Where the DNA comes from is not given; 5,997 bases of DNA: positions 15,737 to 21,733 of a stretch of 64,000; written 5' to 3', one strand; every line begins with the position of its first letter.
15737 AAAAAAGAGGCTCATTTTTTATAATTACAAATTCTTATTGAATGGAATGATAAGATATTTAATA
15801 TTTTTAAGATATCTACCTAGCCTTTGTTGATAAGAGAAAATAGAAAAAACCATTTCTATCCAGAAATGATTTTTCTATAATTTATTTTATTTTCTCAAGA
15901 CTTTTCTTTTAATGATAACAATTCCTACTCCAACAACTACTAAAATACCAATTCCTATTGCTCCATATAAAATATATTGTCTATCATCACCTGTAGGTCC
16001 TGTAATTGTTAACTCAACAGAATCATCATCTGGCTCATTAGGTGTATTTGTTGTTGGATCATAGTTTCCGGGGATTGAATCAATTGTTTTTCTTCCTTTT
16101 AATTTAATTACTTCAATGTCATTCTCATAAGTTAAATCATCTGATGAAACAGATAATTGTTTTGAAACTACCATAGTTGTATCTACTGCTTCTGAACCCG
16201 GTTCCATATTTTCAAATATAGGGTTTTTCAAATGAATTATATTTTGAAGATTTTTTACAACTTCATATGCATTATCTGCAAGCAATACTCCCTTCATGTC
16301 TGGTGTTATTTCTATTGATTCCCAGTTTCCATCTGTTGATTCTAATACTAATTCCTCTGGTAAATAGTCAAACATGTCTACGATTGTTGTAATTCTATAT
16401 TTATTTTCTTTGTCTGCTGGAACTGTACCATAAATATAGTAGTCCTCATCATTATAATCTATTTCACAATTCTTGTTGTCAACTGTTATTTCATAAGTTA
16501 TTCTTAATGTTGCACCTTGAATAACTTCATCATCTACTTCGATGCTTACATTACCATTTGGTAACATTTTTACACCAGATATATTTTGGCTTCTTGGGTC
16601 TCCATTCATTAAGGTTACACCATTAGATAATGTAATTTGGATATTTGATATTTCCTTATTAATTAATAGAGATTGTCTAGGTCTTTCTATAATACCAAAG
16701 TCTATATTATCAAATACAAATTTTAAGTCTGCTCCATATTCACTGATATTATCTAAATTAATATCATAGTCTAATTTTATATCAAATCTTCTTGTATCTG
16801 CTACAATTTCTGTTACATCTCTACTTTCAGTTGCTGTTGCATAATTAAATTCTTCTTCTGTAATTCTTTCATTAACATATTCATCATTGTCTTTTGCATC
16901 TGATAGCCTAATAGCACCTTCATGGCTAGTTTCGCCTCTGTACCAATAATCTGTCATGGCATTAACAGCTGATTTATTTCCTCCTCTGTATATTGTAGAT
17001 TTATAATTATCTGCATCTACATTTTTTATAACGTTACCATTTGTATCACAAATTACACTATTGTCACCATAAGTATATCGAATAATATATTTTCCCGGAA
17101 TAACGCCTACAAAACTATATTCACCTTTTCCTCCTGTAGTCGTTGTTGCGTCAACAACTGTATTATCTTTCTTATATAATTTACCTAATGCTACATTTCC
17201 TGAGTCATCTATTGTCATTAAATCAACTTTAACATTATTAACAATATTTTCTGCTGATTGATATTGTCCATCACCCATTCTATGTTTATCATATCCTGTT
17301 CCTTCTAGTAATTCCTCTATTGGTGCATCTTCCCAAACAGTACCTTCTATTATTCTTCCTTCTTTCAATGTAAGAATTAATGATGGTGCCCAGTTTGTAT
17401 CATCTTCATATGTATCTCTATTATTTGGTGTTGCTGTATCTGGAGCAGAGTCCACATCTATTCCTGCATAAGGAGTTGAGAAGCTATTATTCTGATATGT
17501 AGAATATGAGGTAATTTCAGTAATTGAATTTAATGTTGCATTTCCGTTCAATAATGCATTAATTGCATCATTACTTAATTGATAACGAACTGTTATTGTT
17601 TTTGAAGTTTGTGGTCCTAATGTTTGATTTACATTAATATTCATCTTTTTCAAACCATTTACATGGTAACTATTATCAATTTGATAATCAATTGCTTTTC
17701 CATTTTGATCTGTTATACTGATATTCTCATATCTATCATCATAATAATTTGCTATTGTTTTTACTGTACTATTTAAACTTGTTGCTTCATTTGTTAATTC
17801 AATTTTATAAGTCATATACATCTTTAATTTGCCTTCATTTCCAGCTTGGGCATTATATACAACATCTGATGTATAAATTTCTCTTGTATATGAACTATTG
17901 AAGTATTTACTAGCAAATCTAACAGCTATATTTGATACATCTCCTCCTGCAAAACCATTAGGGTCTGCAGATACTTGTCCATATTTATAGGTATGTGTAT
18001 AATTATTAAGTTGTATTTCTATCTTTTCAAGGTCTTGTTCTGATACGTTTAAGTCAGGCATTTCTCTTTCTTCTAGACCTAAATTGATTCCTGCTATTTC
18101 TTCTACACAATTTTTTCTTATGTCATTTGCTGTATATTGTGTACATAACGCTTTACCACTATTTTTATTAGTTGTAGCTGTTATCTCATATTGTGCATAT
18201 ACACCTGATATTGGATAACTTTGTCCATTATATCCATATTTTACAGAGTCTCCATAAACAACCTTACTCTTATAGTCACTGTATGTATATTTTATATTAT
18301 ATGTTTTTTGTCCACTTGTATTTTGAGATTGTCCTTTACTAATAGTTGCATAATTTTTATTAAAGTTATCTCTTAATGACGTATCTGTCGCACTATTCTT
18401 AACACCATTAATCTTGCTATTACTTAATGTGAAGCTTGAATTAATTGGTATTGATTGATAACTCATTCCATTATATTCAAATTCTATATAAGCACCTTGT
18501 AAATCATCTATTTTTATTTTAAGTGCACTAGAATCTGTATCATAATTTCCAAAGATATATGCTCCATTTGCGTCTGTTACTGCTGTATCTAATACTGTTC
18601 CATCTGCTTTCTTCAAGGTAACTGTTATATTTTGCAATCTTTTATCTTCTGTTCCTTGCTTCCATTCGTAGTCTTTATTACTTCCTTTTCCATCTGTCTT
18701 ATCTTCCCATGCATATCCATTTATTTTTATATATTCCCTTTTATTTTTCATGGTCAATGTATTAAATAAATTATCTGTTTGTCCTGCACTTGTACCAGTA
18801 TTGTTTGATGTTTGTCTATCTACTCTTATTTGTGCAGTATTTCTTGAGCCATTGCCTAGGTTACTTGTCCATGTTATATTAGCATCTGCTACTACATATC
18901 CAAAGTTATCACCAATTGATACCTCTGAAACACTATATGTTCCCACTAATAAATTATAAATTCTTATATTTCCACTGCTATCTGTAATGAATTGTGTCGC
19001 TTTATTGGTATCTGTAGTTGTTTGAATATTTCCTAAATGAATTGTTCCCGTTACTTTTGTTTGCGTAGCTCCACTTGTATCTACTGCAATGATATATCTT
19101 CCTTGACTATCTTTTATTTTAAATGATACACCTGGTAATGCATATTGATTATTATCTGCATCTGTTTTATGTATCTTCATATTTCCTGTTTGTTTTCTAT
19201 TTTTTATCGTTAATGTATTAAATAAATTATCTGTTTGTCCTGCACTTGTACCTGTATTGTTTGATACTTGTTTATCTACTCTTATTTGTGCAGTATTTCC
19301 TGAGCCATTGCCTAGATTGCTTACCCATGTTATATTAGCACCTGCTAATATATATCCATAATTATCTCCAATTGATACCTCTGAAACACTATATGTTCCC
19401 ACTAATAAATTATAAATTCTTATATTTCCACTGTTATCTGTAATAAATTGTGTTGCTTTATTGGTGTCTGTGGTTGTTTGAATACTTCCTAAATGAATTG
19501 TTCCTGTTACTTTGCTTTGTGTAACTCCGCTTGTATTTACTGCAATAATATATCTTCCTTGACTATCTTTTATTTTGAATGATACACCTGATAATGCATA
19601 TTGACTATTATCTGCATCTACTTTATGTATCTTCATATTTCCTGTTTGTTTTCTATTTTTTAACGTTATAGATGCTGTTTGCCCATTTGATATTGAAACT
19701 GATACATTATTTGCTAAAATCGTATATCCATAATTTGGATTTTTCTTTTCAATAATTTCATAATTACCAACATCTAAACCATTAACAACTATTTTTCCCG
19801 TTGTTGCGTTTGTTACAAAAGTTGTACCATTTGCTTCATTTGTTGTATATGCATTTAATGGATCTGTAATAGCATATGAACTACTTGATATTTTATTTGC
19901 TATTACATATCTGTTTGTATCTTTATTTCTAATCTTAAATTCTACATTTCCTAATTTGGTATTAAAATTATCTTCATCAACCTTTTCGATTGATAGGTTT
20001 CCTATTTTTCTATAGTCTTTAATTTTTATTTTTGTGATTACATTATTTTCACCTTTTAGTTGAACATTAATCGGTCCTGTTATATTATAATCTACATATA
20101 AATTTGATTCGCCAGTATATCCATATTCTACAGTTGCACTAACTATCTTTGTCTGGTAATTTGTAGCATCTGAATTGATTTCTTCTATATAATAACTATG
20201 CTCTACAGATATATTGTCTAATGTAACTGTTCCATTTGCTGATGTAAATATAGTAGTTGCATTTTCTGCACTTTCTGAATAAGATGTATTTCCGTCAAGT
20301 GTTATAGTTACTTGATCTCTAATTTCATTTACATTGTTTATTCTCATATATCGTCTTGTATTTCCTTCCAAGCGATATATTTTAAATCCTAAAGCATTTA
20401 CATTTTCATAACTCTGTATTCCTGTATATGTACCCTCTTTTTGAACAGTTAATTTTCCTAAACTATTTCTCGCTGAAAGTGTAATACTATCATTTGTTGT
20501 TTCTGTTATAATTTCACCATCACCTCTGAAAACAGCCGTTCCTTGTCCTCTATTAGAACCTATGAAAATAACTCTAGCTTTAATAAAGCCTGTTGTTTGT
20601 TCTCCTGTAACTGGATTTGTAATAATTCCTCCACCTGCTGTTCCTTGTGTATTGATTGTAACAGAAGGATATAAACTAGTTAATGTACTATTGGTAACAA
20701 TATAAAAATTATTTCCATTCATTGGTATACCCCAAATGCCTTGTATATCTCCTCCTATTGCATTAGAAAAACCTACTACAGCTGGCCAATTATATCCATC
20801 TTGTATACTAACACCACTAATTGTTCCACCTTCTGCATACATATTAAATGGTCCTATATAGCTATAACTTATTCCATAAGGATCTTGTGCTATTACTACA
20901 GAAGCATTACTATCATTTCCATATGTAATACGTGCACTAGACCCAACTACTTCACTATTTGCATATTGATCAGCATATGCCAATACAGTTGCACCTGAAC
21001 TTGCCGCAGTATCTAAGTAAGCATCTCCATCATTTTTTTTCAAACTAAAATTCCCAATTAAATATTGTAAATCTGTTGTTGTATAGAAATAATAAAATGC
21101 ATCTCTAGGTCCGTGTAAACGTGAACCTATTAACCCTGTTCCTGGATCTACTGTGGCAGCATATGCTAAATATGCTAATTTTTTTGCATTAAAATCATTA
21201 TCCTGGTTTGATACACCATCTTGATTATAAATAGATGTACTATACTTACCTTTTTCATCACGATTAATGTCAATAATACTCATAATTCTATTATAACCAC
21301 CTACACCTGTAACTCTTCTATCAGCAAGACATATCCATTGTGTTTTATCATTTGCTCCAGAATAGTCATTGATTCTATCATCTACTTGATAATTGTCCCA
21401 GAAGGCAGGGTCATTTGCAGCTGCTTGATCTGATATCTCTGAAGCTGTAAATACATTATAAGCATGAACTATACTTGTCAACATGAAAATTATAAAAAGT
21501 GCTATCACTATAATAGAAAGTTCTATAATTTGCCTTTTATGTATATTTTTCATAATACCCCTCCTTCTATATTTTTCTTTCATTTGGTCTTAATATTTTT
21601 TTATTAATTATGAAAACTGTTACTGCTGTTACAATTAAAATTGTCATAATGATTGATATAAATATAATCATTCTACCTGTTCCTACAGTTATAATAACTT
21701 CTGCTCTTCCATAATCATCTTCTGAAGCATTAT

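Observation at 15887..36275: Tandemly duplicated two-gene module encoding four giant surface proteins (stalk-like DUF11 protein + thioester-domain adhesin), 20 kb, no sortase or assembly genes in sight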

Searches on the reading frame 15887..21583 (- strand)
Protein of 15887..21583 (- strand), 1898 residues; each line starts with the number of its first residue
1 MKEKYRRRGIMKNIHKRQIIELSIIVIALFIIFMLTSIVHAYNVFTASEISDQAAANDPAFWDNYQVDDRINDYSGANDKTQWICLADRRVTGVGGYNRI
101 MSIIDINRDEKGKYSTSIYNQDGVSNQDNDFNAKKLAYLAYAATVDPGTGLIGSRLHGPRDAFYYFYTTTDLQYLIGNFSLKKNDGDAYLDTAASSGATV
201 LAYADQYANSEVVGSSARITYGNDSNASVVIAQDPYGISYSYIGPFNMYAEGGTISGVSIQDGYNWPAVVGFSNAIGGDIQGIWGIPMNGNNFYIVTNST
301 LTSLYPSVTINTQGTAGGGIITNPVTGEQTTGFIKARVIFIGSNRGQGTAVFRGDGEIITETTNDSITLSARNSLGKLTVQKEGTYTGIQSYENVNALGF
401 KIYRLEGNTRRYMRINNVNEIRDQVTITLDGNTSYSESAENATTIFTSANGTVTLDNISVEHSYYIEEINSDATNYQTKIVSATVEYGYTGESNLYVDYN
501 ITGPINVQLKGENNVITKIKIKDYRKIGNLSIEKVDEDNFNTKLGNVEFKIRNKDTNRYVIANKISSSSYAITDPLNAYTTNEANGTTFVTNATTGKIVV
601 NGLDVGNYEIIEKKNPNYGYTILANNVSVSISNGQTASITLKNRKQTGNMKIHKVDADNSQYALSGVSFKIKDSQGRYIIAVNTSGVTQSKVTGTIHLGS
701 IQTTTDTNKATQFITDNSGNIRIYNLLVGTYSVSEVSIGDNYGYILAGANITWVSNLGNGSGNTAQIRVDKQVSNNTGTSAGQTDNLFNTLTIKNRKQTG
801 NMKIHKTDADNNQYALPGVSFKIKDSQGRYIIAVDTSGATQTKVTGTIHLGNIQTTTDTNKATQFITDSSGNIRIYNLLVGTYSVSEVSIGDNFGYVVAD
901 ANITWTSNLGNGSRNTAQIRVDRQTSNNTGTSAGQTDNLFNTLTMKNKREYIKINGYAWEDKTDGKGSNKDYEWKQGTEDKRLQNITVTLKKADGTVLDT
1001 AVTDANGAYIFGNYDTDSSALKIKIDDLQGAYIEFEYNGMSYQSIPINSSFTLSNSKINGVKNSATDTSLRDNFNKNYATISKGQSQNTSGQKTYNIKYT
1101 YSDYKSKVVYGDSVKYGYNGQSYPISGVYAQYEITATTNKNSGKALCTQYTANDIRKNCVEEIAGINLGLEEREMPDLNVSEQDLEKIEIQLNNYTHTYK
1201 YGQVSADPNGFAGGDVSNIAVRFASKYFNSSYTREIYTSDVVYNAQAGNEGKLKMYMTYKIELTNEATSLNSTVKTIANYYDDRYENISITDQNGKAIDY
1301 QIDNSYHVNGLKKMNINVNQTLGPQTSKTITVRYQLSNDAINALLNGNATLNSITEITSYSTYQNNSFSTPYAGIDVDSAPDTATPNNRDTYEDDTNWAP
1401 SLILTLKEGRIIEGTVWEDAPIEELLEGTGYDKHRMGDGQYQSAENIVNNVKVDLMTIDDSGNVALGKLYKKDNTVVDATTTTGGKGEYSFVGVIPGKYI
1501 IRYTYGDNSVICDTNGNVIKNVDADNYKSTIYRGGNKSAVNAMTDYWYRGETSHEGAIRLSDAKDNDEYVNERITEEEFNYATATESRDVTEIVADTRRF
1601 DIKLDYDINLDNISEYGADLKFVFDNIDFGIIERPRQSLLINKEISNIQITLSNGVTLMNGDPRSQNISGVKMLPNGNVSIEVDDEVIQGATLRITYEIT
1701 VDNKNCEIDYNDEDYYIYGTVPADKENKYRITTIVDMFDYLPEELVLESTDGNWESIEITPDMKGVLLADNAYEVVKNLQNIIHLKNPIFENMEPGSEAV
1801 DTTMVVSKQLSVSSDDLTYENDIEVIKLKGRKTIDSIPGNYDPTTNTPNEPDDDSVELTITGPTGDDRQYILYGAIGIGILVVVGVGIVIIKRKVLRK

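Call 5: search_protein_families(library=pfam, proteins=[window:15887-21583:-], max_evalue=0.01)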
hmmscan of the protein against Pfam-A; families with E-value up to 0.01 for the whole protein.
window:15887-21583:- (1898 aa): 3 families
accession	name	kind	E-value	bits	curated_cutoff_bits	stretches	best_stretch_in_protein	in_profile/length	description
PF17802.7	SpaA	-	5.4e-33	113.5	23.1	3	528-645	1-91/91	Prealbumin-like fold domain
PF17210.9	SdrD_B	-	3e-09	37.5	29.7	2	974-1016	15-57/112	SdrD B-like domain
PF13620.12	CarboxypepD_reg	-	1.5e-05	25.7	32.3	0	980-1017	11-48/82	Carboxypeptidase regulatory-like domain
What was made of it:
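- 18674..20002 (-): B2 array of three SpaA domains. Pfam SpaA 113.5 bits, 3 stretches (call 5).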

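Call 6: search_protein_families(library=ncbifam, proteins=[window:15887-21583:-], max_evalue=0.01)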
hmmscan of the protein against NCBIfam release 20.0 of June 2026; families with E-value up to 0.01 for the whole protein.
window:15887-21583:- (1898 aa): 1 family
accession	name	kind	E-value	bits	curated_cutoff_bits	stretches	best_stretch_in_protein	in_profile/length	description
NF058648.1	ECF_sub_HI1622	equivalog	0.0049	16.9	100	0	980-1045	36-100/180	NikL family nickel/cobalt ECF transporter subunit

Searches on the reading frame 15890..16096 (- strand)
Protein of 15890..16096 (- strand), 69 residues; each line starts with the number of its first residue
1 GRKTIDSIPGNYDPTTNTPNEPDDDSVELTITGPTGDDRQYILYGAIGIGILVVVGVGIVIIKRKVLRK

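Call 64: search_protein_families(library=ncbifam, proteins=[window:15890-16096:-], max_evalue=10)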
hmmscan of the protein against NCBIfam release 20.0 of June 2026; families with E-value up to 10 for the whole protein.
seq(69 aa): 5 families
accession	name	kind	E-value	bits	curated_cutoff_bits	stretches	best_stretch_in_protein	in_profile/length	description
TIGR01167.1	LPXTG_anchor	domain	0.027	15.1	15.9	1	35-65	5-32/34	LPXTG cell wall anchor domain-containing protein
NF053819.1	EF0750_LPXTG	subfamily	0.036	14.6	47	1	14-65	47-105/105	EF2685/EF0750 family sortase-dependent surface protein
TIGR03927.1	T7SS_EssA_Firm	equivalog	0.19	11.6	32.45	1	37-65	121-149/151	type VII secretion protein EssA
NF058670.1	sorting_LPXTATN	domain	1.6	9.1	32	1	50-65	16-31/32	LPxTATN C-terminal sorting signal domain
NF033507.3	Loki-CTERM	subfamily_domain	2.8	8.4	19.9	1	51-69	9-27/27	Loki-CTERM sorting domain-containing protein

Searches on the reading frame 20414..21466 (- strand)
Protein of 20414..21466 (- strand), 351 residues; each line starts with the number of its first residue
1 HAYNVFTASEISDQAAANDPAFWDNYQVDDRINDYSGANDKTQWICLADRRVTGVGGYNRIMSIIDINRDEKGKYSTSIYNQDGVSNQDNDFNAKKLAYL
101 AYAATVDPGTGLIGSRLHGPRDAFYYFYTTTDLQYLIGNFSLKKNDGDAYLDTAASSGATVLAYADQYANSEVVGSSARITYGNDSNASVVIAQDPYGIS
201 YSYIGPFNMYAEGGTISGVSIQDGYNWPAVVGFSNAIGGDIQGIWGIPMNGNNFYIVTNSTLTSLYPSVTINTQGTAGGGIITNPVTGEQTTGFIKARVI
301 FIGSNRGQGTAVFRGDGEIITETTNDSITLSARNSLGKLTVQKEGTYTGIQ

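Call 58: search_protein_families(library=pfam, proteins=[window:20414-21466:-], max_evalue=1)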
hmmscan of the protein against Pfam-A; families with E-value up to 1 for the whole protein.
seq(351 aa): 0 families
